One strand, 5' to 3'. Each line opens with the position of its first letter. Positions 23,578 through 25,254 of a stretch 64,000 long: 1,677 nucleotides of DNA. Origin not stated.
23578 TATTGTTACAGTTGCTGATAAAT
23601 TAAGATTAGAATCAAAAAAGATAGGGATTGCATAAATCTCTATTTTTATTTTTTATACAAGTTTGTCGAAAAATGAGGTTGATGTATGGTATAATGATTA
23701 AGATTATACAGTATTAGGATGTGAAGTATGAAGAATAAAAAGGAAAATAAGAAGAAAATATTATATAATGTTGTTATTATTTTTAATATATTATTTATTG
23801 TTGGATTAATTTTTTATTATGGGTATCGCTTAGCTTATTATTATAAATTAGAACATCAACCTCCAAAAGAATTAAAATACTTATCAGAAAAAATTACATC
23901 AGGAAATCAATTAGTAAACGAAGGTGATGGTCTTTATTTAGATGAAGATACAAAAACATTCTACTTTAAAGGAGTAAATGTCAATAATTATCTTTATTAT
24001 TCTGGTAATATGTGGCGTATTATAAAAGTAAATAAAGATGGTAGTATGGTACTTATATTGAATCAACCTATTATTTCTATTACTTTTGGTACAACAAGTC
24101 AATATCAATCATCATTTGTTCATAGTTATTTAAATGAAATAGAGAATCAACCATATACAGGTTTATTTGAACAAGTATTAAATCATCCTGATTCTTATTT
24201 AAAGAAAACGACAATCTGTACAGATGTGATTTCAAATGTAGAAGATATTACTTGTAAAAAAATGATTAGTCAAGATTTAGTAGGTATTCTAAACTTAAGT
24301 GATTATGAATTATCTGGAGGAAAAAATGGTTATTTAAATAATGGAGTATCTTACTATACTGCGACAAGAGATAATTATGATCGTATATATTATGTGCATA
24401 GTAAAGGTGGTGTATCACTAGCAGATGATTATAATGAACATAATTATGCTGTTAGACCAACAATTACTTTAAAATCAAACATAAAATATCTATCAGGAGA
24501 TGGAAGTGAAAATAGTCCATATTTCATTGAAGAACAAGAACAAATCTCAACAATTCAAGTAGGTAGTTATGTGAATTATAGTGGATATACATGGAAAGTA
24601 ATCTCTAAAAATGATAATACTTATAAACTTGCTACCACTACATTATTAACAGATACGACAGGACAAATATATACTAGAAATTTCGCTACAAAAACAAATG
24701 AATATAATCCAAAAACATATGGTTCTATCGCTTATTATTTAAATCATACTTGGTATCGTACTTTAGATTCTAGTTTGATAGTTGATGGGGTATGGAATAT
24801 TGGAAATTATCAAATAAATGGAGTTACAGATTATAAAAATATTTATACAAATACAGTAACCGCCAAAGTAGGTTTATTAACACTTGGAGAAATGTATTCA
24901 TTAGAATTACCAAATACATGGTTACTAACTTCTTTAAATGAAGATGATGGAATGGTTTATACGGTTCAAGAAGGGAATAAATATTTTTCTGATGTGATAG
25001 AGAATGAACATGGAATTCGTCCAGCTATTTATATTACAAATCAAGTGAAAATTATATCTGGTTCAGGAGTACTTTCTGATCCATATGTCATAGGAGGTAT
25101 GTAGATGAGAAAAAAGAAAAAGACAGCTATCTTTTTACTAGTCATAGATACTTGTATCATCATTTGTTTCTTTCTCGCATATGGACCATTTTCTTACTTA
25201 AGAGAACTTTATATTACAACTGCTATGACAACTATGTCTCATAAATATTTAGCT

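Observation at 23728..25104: Uncharacterised paralogous module (NNY-x-[FY]..LWRI[IV] ... IRPA[IL]Y[IL] ... SG[SN]G ... [SD]PY[VFI][IL]G) recurring three times in the window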

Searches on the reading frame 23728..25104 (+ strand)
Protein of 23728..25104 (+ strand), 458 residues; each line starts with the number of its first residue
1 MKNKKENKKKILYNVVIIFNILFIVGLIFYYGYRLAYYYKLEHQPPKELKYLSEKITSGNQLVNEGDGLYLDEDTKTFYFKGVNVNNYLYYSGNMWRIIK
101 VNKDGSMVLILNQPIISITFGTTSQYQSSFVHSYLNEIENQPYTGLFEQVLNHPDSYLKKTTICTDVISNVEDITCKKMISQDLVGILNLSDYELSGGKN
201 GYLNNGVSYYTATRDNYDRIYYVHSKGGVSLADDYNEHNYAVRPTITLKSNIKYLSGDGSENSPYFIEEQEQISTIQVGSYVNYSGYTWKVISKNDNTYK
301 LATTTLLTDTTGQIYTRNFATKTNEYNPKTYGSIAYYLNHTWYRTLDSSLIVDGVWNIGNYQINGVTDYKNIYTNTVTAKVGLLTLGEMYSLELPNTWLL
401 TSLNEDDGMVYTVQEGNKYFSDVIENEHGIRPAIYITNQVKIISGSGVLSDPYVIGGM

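Call 3: search_protein_families(library=pfam, proteins=[window:23728-25104:+], max_evalue=1)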
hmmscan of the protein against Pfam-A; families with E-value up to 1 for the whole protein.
window:23728-25104:+ (458 aa): 3 families
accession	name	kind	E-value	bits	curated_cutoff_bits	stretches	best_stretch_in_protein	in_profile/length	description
PF19789.6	DUF6273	-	0.00045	20.6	23.5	0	397-436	130-170/172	Domain of unknown function (DUF6273)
PF25180.1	Gp54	-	0.057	13.7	27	0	276-303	29-57/65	Phage antiviral trigger protein Gp54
PF08717.15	CoV_NSP8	-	0.23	11.8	27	0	80-108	138-166/197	Coronavirus replicase NSP8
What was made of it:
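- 24532..25101 (+): Module copy 2 of A (residues 269-458), ending IRPAIYI................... Pfam PF19789 sub-threshold at 20.6 bits, residues 397-436 (call 3).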

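Call 4: search_protein_families(library=ncbifam, proteins=[window:23728-25104:+], max_evalue=1)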
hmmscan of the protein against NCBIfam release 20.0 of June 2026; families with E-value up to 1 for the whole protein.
window:23728-25104:+ (458 aa): 1 family
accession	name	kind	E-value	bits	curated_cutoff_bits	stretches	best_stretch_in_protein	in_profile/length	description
NF006254.0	PRK08401.1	equivalog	0.092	11.4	726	1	272-308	60-96/466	L-aspartate oxidase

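Call 8: find_homologous_proteins(query=window:23728-25104:+)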
Query window:23728-25104:+ (458 aa): 368 proteins with E <= 0.001 among 5931 candidates; the best 120 are listed.
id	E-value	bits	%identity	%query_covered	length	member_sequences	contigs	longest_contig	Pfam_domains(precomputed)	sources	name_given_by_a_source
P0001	8.4e-277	936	94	100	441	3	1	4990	-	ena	-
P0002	9.5e-272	920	89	98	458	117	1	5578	PF19789.7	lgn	-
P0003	1.4e-252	857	97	86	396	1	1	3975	PF19789.7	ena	-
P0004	6.4e-214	729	70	100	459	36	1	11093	PF19789.7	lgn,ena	-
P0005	1.4e-212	725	69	100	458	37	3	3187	PF19789.7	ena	-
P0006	1.5e-167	576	58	100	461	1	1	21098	-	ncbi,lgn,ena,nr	ncbi:MAG: hypothetical protein KH135_00310 [Firmicutes bacterium]|nr:hypothetical protein [Bacillota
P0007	1.1e-163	563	56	100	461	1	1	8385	-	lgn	-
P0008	2.7e-157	542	53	100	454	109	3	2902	-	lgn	-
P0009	8.0e-108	379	85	44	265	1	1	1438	-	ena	-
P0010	2.5e-106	374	42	98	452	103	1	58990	-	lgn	-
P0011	1.6e-88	316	35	98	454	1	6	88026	-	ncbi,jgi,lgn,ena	jgi:hypothetical protein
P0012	6.0e-88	314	38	93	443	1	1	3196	PF19789.7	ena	-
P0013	3.8e-87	311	38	100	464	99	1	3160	PF19789.7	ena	-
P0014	5.3e-86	307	38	99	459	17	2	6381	-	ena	-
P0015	5.3e-82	294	36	100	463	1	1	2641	-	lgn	-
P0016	1.3e-81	293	36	99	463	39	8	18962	PF19789.7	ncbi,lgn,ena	-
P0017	1.1e-80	290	36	99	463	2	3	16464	PF19789.7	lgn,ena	-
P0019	2.0e-80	289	35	100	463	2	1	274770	PF19789.7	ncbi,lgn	-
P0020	5.2e-78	281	35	99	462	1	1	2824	PF19789.7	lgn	-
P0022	2.8e-74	269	34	99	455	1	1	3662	PF19789.7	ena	-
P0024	1.0e-72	264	34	93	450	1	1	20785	PF19789.7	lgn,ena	-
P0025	1.3e-72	263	35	99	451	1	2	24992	PF19789.7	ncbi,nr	ncbi:MAG: hypothetical protein PHO63_04960 [Bacilli bacterium]|nr:hypothetical protein [Bacilli bact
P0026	1.7e-72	263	34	100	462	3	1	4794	PF19789.7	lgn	-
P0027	1.5e-70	256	35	94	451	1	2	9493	PF19789.7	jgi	-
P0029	2.6e-70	256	35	97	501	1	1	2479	PF19789.7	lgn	-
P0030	3.1e-70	255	34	94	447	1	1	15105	PF19789.7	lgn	-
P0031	3.9e-70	255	33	93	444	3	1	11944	PF19789.7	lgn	-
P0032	4.8e-70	255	34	94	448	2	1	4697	PF19789.7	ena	-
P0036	6.4e-69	251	34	94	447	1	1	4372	PF19789.7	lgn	-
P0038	3.4e-68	249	37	97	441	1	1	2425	PF19789.7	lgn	-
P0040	1.8e-67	246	33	94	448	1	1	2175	PF19789.7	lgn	-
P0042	1.4e-65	240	31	97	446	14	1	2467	PF19789.7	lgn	-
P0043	5.8e-65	238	33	98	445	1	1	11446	PF19789.7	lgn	-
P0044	6.5e-65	238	35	98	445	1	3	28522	PF19789.7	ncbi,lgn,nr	ncbi:MAG: hypothetical protein HFH08_02310 [Bacilli bacterium]|nr:hypothetical protein [Bacilli bact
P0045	2.4e-64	236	37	98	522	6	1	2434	PF19789.7,PF01676.24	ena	-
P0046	6.6e-64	235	35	99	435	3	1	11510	PF19789.7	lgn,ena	-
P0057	9.1e-58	214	33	99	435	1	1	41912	PF19789.7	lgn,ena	-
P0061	1.5e-55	207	32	96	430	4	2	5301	PF19789.7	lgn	-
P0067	1.5e-52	197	29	100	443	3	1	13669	-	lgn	-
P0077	1.5e-51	194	31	97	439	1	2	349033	PF19789.7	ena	-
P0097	2.8e-51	193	34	95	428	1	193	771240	-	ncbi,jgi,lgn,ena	-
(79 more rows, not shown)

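Call 28: predict_structure(alignment_id=A1)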
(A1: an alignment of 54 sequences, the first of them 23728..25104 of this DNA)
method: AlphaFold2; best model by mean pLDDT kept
length: 458 residues; sequences in the alignment: 54
mean_pLDDT: 92.2   pTM: 0.85
mean pLDDT of the five models: 92.2, 91.7, 91.7, 91.4, 91.3
residues with pLDDT >= 90: 378; 70-90: 63; 50-70: 15; < 50: 2
segments of 3 or more residues with pLDDT < 50: none
pLDDT, mean of each block of 10 residues (from residue 1): 63 88 95 93 74 89 91 95 95 95 97 94 95 96 95 95 93 89 95 94 94 94 94 90 97 93 89 77 96 95 95 95 94 96 94 96 93 96 95 95 91 91 97 95 89 85
secondary structure, 60 per line:
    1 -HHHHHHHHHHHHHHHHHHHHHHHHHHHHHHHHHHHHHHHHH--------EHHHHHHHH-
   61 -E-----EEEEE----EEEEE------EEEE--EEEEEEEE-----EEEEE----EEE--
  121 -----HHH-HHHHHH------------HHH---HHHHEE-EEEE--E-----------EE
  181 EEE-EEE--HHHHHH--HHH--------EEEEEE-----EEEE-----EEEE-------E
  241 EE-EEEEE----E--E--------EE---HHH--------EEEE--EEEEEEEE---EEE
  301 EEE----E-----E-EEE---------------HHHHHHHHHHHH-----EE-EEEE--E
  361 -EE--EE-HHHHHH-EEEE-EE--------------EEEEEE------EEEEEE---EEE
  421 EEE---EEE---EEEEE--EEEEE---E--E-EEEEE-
elements in order: H2-42 H52-59 E68-72 E77-81 E88-91 E94-101 E107-111 E116-118 H130-135 H154-157 E161-164 E179-183 E185-187 H190-195 E209-214 E220-223 E229-232 E240-242 E244-248 E281-284 E287-294 E298-303 E316-318 H334-345 E354-357 H369-374 E376-379 E397-402 E409-414 E418-423 E427-429 E433-437 E440-444 E453-457
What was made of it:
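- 23728..25104 (+): Gene A, 458 aa: N-terminal transmembrane anchor (residues about 12-40) followed by two tandem DUF6273 / C-type-lectin-like modules. AF2 model has pLDDT 92.2 and pTM 0.85, with a helix at residues 2-42 and two alpha/beta domains (call 28).
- The A model has pLDDT 92 (call 28).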

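Call 32: fold_search(model_id=the predicted structure, library=pdb)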
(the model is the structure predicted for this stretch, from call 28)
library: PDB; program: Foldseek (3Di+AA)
matches with E <= 10: 257; with E <= 0.001: 1
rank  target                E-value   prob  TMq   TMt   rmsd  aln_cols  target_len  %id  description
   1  9qa6                  2.7e-06  1.00  0.29  0.17   6.3       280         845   15  Cryo-EM structure of Thomasclavelia ramosa IgA peptidase (IgAse) active site mutant (S32-N876) (released 2025-06-25)
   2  8y6b_D                2.3e-01  0.02  0.10  0.09  21.3       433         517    9  Structure of human LGI1-ADAM22 complex in space group P212121 (released 2024-02-14)
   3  8hbc_A                3.8e-01  0.04  0.12  0.10  17.2       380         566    7  Crystal structure of the CysR-CTLD3 fragment of human DEC205 (released 2023-11-01)
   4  8eoa_B                4.8e-01  0.02  0.10  0.08  16.6       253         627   12  Cryo-EM structure of human HSP90B-AIPL1 complex (released 2023-01-25)
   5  8eob_B                5.4e-01  0.02  0.10  0.08  16.4       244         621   10  Cryo-EM structure of human HSP90B in the closed state (released 2023-01-25)
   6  7zr0_B                5.4e-01  0.02  0.10  0.08  17.6       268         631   10  CryoEM structure of HSP90-CDC37-BRAF(V600E) complex. (released 2022-12-14)
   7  9oee_A                5.4e-01  0.01  0.07  0.06  23.4       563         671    9  S. griseus TUA bound UmbA4 complexes (released 2025-12-17)
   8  8hpy_D                6.1e-01  0.01  0.10  0.09  21.4       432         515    8  Crystal structure of human LGI1-ADAM22 complex (released 2023-12-13)
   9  8r6s_E                6.1e-01  0.00  0.06  0.03  43.1       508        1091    9  Plastid-encoded RNA polymerase (Integrated model) (released 2024-03-13)
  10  7yw1_A                6.5e-01  0.01  0.09  0.07  25.4       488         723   10  crystal structure of UBE2O (released 2023-08-30)
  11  7z37_AP1              6.8e-01  0.01  0.09  0.07  16.2       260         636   12  Structure of the RAF1-HSP90-CDC37 complex (RHC-II) (released 2022-09-14)
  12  3vpp_A                7.7e-01  0.06  0.09  0.27  12.8       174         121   10  Crystal Structure of the Human CLEC9A C-type Lectin-Like Domain (released 2012-04-25)
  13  9e8h_u                8.1e-01  0.02  0.08  0.19  16.8       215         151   12  Human proteasome in resting state conformation bound to TXNL1 in backward conformation (released 2024-12-04)
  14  6xg6_A                9.7e-01  0.02  0.09  0.07  18.6       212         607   11  Full-length human mitochondrial Hsp90 (TRAP1) with ADP-BeF3 (released 2020-09-30)
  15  8fx4_A                9.7e-01  0.01  0.10  0.08  18.5       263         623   12  GC-C-Hsp90-Cdc37 regulatory complex (released 2023-07-12)
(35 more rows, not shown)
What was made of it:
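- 23728..25104 (+): Top Foldseek PDB hit is 9qa6, E 2.7e-6 (call 32).
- Its top PDB match is the IgAse N-terminal domain, 9qa6, at E 2.7e-6 (call 32).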

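Call 33: search_solved_structures(query=A1, max_evalue=1, show_alignments=2)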
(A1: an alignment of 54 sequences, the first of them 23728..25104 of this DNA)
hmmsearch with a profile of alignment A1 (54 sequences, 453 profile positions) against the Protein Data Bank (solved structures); distinct sequences matched with E-value up to 1: 1.
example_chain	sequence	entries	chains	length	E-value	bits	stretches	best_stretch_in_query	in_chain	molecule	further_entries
7e2c_H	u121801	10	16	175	0.084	15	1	75-130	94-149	Trafficking protein particle complex subunit 20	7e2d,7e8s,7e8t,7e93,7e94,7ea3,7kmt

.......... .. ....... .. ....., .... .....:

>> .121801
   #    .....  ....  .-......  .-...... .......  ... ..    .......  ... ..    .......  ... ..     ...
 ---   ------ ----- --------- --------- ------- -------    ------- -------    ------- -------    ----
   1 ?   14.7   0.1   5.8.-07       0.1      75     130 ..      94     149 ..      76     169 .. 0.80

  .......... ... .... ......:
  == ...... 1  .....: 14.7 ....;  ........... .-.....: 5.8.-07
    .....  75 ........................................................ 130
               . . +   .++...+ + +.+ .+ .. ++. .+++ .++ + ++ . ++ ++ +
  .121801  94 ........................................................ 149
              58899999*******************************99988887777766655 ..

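Call 38: find_encoding_contigs(protein=P0004, flank=6000, max_places=2)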
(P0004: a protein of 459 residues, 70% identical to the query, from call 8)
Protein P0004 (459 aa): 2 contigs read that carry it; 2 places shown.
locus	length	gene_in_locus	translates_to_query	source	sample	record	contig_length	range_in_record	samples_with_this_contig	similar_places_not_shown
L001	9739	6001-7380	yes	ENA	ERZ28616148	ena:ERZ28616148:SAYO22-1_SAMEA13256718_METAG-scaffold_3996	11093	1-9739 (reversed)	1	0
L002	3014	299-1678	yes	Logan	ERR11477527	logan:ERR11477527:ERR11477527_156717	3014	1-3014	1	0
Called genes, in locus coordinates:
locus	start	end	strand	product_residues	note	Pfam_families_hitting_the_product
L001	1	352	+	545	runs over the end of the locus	PF00664:ABC_membrane, PF00005:ABC_tran, PF02463:SMC_N (weak)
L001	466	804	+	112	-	-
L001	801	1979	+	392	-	PF00162:PGK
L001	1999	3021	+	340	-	PF03706:LPG_synthase_TM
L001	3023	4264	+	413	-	PF13439:Glyco_transf_4, PF13477:Glyco_trans_4_2 (weak), PF13579:Glyco_trans_4_4, PF00534:Glycos_transf_1, PF13692:Glyco_trans_1_4, PF13524:Glyco_trans_1_2 (weak)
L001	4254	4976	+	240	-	PF00121:TIM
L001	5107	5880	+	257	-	PF00072:Response_reg, PF08769:Spo0A_C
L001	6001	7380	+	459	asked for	PF19789:DUF6273 (faint)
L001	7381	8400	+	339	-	PF09992:NAGPA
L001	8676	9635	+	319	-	-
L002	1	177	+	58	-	?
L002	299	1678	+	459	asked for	PF19789:DUF6273 (faint)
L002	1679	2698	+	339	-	PF09992:NAGPA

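Call 39: find_encoding_contigs(protein=P0010, flank=6000, max_places=2)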
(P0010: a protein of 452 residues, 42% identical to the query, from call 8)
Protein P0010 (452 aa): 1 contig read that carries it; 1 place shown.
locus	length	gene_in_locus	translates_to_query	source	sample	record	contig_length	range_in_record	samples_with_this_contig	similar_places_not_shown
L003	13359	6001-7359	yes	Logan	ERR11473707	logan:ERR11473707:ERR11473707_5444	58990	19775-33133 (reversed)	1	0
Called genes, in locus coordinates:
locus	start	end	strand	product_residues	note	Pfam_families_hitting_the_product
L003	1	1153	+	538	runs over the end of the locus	-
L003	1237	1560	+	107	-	-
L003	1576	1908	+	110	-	PF06013:WXG100 (weak)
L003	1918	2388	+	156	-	-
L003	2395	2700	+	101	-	-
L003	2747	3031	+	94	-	-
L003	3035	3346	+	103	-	-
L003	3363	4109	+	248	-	PF13780:DUF4176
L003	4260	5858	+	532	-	-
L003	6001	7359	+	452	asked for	-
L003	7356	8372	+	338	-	PF09992:NAGPA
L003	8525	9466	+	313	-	-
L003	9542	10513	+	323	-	PF01207:Dus, PF01180:DHO_dh (weak), PF00977:His_biosynth, PF01680:SOR_SNZ (faint), PF00977:His_biosynth (weak)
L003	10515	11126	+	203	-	PF06271:RDD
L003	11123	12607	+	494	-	PF01336:tRNA_anti-codon, PF00152:tRNA-synt_2, PF01409:tRNA-synt_2d (faint)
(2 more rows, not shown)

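Call 40: find_encoding_contigs(protein=P0097, flank=6000, max_places=2)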
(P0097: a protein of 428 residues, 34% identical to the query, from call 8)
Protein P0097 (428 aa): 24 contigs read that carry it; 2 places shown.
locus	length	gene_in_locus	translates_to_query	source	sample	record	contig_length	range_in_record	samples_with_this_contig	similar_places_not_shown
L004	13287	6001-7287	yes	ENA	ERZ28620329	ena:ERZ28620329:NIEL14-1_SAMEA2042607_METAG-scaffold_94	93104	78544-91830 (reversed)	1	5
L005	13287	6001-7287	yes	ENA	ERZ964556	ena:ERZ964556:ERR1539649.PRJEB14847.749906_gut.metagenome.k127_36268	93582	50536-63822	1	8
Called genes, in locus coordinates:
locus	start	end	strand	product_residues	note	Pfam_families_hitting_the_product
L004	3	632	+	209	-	PF04239:DUF421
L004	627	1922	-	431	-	PF01943:Polysacc_synt, PF13440:Polysacc_synt_3 (weak), PF01554:MatE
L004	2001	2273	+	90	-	PF13797:Post_transc_reg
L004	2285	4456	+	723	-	PF13328:HD_4, PF01966:HD, PF04607:RelA_SpoT, PF02824:TGS, PF19296:RelA_AH (weak), PF28438:RelA_RIS, PF13291:ACT_4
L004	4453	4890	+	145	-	PF02580:Tyr_Deacylase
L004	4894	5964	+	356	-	PF01594:AI-2E_transport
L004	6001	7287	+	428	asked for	-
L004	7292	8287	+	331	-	PF09992:NAGPA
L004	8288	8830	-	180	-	PF20122:DUF6512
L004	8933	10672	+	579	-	PF01807:Zn_ribbon_DnaG, PF08275:DNAG_N, PF13662:Toprim_4, PF01751:Toprim, PF13155:Toprim_2, PF13362:Toprim_3 (weak), PF10410:DnaB_bind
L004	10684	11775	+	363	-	PF03979:Sigma70_r1_1, PF00140:Sigma70_r1_2, PF04542:Sigma70_r2, PF04539:Sigma70_r3, PF04545:Sigma70_r4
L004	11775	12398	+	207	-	PF12847:Methyltransf_18, PF04816:TrmK, PF13649:Methyltransf_25 (weak)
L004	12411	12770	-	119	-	PF14181:YqfQ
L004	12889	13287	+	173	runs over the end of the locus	PF10502:Peptidase_S26, PF00717:Peptidase_S24 (weak)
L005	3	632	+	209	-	PF04239:DUF421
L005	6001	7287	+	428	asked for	-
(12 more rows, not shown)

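Call 44: find_encoding_contigs(protein=P0002, flank=6000, max_places=3)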
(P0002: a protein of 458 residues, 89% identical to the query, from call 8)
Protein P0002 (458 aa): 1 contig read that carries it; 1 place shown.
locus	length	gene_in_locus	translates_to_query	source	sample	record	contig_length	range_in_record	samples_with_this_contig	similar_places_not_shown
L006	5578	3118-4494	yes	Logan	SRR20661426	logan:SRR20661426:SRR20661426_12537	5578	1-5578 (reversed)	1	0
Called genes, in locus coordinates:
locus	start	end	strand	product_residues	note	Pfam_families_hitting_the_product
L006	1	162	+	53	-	?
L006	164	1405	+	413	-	PF13439:Glyco_transf_4, PF13477:Glyco_trans_4_2 (weak), PF13579:Glyco_trans_4_4, PF00534:Glycos_transf_1, PF13692:Glyco_trans_1_4, PF13524:Glyco_trans_1_2 (weak)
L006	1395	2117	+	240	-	PF00121:TIM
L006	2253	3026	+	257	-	PF00072:Response_reg, PF08769:Spo0A_C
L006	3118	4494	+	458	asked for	PF19789:DUF6273 (faint)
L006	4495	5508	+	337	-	PF09992:NAGPA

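Call 45: find_encoding_contigs(protein=P0001, flank=6000, max_places=3)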
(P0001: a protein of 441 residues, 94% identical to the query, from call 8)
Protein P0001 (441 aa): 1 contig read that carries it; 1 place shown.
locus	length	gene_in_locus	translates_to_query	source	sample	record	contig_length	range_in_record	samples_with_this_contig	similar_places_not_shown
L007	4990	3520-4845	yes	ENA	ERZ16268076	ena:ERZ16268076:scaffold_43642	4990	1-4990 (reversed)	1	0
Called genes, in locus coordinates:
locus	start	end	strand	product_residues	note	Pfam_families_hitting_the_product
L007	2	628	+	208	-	?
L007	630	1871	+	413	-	PF13439:Glyco_transf_4, PF13477:Glyco_trans_4_2 (weak), PF13579:Glyco_trans_4_4, PF00534:Glycos_transf_1, PF13692:Glyco_trans_1_4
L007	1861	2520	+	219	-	PF00121:TIM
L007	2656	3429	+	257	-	PF00072:Response_reg, PF08769:Spo0A_C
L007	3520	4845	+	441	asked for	-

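Call 48: fold_search(model_id=the predicted structure, library=viral)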
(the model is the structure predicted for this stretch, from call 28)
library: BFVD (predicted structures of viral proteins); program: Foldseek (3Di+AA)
matches with E <= 10: 348; with E <= 0.001: 13
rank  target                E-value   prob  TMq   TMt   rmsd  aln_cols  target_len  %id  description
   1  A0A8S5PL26            1.7e-10  1.00  0.27  0.25  22.0       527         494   13  DUF6273 domain-containing protein [Siphoviridae sp. ctOSJ35]
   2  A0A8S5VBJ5            4.8e-08  1.00  0.29  0.48  16.6       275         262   12  ATP-binding sugar transporter [Myoviridae sp. ctbEa13]
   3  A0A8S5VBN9            3.7e-07  1.00  0.27  0.38   5.1       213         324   13  DUF6273 domain-containing protein [Myoviridae sp. ctbEa13]
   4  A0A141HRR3            4.2e-06  1.00  0.31  0.11  18.6       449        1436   11  (no name in the UniProt tables at hand)
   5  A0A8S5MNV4            1.4e-05  1.00  0.29  0.60   4.1       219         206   14  DUF6273 domain-containing protein [Myoviridae sp. ctI7W9]
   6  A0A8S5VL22            7.5e-05  1.00  0.28  0.18   8.9       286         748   10  (no name in the UniProt tables at hand)
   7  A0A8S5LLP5            1.3e-04  1.00  0.25  0.17  16.1       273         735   12  Interferon alpha/beta receptor 1, Interferon I interferon signaling complex [Siphoviridae sp. ctvok7]
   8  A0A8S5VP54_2          2.3e-04  0.89  0.20  0.08  18.6       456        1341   10  (no name in the UniProt tables at hand)
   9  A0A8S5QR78            2.7e-04  1.00  0.26  0.41   6.8       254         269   11  Uncharacterized protein [Siphoviridae sp. ctE6L85]
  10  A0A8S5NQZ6            3.6e-04  1.00  0.25  0.20   7.7       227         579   14  Tail sheath protein [Myoviridae sp. ctj3P51]
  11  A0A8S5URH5            3.8e-04  1.00  0.23  0.32   6.1       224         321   14  Uncharacterized protein [Myoviridae sp. ctsIb3]
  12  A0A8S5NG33            5.1e-04  1.00  0.24  0.24   5.6       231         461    9  Receptor Binding Protein [Siphoviridae sp. ctHEr2]
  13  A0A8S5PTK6            7.7e-04  1.00  0.24  0.25   5.5       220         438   11  Uncharacterized protein [Myoviridae sp. ctzS633]
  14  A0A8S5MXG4            1.0e-03  0.57  0.16  0.12  22.5       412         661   10  DUF6273 domain-containing protein [Siphoviridae sp. ct91l7]
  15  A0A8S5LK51            1.1e-03  1.00  0.30  0.36   5.2       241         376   13  DUF6273 domain-containing protein [Siphoviridae sp. ctnhN1]
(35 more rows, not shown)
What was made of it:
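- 23728..25104 (+): Phage DUF6273 proteins match at E 1.7e-10 (call 48).
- On Pfam DUF6273 (PF19789): It matches phage 'DUF6273 domain-containing' proteins at E 1.7e-10 to 1e-3 (call 48).
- Phage DUF6273 proteins match at E 1.7e-10 and weaker (call 48). The best structural neighbours in BFVD are phage DUF6273 proteins (call 48).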
